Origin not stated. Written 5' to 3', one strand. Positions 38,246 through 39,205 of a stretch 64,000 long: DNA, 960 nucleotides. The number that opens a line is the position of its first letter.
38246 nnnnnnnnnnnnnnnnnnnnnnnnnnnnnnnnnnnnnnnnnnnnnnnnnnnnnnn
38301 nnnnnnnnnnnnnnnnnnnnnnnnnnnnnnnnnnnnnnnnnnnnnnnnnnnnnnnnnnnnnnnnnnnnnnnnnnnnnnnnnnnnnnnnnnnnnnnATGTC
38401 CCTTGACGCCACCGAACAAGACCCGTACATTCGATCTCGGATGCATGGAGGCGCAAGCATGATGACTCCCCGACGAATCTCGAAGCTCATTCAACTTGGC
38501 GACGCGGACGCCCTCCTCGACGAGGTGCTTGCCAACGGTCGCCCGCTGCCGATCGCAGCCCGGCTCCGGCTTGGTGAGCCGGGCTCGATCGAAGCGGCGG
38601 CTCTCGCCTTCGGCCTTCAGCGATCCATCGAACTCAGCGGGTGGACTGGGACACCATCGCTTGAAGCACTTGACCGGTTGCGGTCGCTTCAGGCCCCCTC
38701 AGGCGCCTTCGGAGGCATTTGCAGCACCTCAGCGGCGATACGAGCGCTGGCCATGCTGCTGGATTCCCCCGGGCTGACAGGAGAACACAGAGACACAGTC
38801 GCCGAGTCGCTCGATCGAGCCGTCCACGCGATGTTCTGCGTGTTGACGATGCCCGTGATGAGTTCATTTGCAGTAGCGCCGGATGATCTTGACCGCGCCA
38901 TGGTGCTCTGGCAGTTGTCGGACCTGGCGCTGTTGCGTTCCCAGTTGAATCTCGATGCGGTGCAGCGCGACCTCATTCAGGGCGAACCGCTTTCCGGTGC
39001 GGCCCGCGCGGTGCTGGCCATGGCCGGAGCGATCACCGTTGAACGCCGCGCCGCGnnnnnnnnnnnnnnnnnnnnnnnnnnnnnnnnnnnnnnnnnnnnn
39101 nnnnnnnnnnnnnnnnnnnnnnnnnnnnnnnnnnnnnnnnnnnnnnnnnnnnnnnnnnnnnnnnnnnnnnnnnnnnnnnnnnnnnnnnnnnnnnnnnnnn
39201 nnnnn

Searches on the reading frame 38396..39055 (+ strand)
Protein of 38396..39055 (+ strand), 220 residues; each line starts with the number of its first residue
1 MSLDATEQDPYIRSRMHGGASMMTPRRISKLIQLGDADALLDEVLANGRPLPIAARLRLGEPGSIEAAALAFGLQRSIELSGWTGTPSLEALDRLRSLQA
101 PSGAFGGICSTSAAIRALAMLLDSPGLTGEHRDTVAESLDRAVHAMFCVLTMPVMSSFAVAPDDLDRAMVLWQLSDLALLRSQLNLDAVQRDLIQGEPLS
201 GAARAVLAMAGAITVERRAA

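Call 6: search_protein_families(library=pfam, proteins=[window:38396-39055:+], max_evalue=0.001)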
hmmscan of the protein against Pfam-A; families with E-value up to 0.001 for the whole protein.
window:38396-39055:+ (220 aa): 0 families

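Call 57: search_solved_structures(query=window:38396-39055:+, max_evalue=1)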
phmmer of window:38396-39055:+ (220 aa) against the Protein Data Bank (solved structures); distinct sequences matched with E-value up to 1: 5.
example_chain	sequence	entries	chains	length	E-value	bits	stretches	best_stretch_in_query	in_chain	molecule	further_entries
7wzf_A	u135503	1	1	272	0.58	13.3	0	46-90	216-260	YunM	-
9ian_A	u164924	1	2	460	0.61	13.2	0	102-136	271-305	Nitrogenase iron-molybdenum cofactor biosynthesis protein NifE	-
9iao_A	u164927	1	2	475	0.64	13.1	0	102-136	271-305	Nitrogenase iron-molybdenum cofactor biosynthesis protein NifE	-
9onj_A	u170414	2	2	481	0.66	13.1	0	102-136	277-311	Nitrogenase iron-molybdenum cofactor biosynthesis protein NifE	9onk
3pdi_A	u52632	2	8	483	0.66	13.1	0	102-136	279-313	Nitrogenase MoFe cofactor biosynthesis protein NifE | Nitrogenase iron-molybdenum cofactor biosynthesis protein NifE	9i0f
